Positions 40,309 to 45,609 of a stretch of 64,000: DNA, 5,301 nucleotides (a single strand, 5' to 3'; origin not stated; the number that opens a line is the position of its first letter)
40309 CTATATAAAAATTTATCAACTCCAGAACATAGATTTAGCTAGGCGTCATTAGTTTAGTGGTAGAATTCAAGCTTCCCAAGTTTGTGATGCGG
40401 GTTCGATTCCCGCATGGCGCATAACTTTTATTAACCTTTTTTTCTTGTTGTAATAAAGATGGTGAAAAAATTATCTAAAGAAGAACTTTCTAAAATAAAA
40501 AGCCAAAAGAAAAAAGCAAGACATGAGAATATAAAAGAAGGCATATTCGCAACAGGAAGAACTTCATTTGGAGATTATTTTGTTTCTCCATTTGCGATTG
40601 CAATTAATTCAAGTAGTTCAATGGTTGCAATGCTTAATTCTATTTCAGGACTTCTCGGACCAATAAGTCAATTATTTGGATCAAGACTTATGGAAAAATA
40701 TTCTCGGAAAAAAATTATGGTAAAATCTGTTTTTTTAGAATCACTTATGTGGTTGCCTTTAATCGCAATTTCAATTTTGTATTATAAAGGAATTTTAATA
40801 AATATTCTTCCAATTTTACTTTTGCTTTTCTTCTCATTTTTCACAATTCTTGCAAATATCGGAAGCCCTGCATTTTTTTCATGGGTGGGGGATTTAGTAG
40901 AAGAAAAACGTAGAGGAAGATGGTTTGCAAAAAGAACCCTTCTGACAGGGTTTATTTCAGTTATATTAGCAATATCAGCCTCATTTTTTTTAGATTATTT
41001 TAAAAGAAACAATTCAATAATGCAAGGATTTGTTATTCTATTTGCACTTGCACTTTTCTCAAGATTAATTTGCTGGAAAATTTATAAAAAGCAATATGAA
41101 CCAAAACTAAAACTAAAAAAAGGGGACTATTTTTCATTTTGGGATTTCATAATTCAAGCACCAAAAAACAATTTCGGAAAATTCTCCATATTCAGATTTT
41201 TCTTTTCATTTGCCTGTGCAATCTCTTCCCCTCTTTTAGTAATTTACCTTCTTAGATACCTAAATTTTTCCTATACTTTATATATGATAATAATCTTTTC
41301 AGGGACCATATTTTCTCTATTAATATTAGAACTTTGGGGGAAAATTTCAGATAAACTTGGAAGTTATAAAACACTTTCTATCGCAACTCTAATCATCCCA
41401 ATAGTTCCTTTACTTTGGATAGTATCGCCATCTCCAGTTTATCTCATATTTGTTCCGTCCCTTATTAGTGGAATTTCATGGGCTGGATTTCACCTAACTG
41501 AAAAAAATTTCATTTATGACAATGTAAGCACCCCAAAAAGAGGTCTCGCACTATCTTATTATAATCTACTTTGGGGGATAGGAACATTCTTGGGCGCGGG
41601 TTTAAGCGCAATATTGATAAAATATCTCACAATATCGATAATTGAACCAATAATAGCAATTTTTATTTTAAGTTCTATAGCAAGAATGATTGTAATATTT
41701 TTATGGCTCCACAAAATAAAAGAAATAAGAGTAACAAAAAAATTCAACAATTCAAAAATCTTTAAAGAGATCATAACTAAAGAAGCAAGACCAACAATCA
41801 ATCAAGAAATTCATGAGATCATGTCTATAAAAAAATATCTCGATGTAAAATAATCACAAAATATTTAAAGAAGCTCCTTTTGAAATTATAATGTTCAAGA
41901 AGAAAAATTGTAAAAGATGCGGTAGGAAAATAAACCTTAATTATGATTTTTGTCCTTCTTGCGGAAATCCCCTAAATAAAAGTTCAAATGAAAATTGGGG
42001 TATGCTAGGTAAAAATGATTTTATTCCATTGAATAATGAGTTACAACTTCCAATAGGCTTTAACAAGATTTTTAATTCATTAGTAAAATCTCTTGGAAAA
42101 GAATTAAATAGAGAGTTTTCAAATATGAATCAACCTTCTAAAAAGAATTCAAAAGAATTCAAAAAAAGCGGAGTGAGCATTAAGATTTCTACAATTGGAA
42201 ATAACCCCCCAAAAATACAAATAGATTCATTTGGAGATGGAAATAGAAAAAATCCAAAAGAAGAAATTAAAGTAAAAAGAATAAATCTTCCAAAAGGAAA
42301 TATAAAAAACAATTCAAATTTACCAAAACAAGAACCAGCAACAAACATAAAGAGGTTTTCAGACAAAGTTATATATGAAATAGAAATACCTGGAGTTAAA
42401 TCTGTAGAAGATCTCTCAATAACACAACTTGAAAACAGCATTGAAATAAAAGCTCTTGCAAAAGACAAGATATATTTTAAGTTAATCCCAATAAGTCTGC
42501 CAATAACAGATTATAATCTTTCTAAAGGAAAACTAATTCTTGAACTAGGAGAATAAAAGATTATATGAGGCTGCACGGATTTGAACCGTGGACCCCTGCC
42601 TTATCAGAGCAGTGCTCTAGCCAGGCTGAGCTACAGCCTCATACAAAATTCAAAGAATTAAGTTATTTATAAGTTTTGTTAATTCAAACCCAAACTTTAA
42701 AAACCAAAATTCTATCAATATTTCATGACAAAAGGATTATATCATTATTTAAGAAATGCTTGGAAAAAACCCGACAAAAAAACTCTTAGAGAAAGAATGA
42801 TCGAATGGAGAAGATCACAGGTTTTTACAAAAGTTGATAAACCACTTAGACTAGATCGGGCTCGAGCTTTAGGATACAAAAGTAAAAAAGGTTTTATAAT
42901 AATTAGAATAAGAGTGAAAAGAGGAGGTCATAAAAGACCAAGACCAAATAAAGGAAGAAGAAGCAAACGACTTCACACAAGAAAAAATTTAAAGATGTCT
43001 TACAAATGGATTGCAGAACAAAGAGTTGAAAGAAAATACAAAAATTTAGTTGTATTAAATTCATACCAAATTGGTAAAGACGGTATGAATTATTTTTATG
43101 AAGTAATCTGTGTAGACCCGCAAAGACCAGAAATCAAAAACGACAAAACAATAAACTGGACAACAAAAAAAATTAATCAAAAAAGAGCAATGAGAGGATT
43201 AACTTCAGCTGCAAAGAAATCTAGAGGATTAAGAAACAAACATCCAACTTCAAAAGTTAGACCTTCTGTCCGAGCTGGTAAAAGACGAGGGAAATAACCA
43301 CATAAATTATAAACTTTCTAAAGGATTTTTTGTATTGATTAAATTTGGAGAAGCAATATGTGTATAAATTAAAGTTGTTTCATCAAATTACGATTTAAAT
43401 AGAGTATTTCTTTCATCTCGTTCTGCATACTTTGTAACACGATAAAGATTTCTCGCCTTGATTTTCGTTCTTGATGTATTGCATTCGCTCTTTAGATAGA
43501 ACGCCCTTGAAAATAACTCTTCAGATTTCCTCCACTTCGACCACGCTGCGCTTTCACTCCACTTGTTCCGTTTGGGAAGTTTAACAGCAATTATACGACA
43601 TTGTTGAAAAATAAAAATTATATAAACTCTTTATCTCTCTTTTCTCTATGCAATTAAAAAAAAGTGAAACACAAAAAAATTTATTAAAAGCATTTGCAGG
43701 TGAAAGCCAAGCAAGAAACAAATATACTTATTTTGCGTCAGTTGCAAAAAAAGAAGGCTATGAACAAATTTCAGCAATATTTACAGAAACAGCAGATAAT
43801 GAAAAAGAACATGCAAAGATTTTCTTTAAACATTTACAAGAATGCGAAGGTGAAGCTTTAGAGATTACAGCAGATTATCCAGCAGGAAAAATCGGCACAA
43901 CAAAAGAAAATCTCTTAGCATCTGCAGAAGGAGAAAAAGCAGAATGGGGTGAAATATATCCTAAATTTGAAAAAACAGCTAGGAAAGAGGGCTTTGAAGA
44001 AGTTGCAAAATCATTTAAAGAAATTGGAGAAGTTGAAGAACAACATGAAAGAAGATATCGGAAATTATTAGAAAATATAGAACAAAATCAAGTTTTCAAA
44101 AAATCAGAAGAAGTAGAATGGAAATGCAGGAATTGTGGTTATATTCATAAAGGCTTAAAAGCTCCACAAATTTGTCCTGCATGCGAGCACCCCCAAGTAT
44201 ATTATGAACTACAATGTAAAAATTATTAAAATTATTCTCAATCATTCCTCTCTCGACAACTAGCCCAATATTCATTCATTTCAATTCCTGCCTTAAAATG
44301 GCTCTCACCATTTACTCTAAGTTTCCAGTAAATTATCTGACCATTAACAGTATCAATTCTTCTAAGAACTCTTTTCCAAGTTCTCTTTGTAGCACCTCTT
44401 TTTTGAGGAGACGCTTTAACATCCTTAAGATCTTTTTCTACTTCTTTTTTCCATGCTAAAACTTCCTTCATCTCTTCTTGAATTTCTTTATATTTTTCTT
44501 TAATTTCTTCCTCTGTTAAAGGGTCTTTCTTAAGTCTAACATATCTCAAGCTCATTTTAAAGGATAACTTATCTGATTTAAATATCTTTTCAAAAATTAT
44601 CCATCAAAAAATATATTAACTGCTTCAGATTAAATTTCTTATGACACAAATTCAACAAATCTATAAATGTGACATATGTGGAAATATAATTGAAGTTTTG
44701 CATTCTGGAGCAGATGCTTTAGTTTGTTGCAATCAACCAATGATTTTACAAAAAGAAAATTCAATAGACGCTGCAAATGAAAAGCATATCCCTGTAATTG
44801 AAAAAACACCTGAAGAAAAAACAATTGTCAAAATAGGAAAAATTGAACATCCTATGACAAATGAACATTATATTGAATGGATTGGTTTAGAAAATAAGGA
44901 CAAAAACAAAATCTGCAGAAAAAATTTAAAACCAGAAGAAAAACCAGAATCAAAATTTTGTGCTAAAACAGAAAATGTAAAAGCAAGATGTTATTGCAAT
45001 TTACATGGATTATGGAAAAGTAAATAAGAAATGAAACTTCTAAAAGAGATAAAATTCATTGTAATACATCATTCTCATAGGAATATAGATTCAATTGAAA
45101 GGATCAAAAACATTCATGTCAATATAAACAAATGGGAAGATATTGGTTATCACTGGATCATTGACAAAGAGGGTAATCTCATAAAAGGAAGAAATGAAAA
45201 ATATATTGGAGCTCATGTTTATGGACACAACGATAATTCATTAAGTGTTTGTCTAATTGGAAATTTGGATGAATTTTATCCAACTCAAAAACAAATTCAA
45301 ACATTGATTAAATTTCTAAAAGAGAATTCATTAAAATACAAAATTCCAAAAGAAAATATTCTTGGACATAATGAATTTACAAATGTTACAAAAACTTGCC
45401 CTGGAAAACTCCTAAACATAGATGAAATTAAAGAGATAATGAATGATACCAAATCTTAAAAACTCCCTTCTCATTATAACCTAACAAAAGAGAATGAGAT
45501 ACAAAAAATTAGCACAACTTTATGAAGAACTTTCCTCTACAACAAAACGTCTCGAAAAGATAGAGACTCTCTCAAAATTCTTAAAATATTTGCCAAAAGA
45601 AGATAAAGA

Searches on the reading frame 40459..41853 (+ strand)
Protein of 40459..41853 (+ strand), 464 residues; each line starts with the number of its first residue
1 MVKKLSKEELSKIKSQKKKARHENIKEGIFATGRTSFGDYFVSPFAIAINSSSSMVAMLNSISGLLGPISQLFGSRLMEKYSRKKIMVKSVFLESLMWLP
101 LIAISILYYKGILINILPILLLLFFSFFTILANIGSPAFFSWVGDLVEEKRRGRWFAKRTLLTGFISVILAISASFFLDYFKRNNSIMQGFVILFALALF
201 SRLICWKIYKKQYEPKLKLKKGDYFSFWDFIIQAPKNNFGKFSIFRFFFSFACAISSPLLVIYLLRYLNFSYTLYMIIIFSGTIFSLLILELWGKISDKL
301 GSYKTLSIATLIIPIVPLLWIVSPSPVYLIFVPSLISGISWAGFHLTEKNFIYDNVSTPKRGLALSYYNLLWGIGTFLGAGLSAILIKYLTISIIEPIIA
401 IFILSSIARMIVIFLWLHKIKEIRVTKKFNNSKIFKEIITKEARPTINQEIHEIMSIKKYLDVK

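Call 10: search_protein_families(library=pfam, proteins=[window:40459-41853:+], max_evalue=0.001)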
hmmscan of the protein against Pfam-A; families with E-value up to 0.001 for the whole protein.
window:40459-41853:+ (464 aa): 3 families
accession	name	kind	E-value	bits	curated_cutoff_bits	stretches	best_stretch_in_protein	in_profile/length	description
PF07690.21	MFS_1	-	2.1e-29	103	33.4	2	244-421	3-178/347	Major Facilitator Superfamily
PF00083.30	Sugar_tr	-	3.8e-06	26.5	22.3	1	273-416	49-187/452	Sugar (and other) transporter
PF01306.25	LacY_symp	-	3.5e-05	23.2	24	1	236-426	6-195/413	LacY proton/sugar symporter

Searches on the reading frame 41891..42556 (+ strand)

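Call 10: search_protein_families(library=pfam, proteins=[window:41891-42556:+], max_evalue=0.001)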
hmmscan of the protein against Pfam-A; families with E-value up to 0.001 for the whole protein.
window:41891-42556:+ (221 aa): 4 families
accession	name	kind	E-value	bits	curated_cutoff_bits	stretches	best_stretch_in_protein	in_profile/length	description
PF13240.11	Zn_Ribbon_1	-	6.2e-05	23.1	25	1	7-28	2-23/23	zinc-ribbon domain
PF24460.1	DUF7575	-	0.00011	21.9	28.5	1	5-28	4-27/28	Domain of unknown function (DUF7575)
PF12773.13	DZR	-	0.00078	20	27.3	0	7-28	1-22/45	Double zinc ribbon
PF17032.10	Zn_ribbon_15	-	0.00095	20.4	28.9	0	4-25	52-73/73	zinc-ribbon family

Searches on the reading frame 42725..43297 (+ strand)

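Call 10: search_protein_families(library=pfam, proteins=[window:42725-43297:+], max_evalue=0.001)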
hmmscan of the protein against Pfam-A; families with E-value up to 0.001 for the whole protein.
window:42725-43297:+ (190 aa): 1 family
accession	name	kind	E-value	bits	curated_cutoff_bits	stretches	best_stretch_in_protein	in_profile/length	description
PF00827.22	Ribosomal_L15e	-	4.7e-63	212.7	27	1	4-184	1-190/191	Ribosomal L15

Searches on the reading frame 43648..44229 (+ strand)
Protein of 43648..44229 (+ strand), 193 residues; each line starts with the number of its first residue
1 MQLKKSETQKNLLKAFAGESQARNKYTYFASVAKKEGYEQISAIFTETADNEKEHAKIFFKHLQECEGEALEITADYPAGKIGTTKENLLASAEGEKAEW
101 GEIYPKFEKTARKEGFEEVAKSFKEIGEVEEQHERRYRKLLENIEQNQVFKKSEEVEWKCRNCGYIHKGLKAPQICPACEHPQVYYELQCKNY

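Call 10: search_protein_families(library=pfam, proteins=[window:43648-44229:+], max_evalue=0.001)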
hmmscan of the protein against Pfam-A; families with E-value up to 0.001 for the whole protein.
window:43648-44229:+ (193 aa): 5 families
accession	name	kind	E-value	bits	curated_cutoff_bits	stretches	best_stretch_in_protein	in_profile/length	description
PF02915.23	Rubrerythrin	-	1.5e-31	110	22.8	1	10-141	1-137/137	Rubrerythrin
PF21349.2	RUBY_RBDX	-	1.4e-12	47.2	26.5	1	158-187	1-30/30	Rubrerythrin, rubredoxin-like domain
PF00210.30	Ferritin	-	1.3e-10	41.8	24.5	1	10-146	2-141/142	Ferritin-like domain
PF23458.2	DUF7130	-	2.3e-05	24.6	35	1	138-183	35-80/89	Domain of unknown function (DUF7130)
PF01155.25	HypA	-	0.00025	21.5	28.9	1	103-185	10-98/112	Hydrogenase/urease nickel incorporation, metallochaperone, hypA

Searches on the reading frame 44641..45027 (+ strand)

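Call 10: search_protein_families(library=pfam, proteins=[window:44641-45027:+], max_evalue=0.001)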
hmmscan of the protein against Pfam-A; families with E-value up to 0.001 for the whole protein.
window:44641-45027:+ (128 aa): 2 families
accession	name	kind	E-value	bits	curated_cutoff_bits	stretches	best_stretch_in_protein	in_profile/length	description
PF01880.24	Desulfoferrodox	-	1.9e-21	76.8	22.2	1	43-127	3-97/98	Desulfoferrodoxin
PF06397.17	Desulfoferrod_N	-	2.2e-17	62.8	23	1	4-35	3-34/36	Desulfoferrodoxin, N-terminal domain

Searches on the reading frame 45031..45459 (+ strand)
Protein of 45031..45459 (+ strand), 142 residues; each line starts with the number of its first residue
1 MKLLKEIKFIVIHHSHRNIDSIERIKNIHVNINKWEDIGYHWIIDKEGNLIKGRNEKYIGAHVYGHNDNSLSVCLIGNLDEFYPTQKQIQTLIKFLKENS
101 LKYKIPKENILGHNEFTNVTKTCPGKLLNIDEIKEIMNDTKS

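Call 10: search_protein_families(library=pfam, proteins=[window:45031-45459:+], max_evalue=0.001)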
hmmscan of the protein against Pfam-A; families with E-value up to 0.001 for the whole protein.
window:45031-45459:+ (142 aa): 1 family
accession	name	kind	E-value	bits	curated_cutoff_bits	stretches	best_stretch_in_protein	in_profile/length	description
PF01510.30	Amidase_2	-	2.2e-20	73.8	26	1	5-126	3-131/131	N-acetylmuramoyl-L-alanine amidase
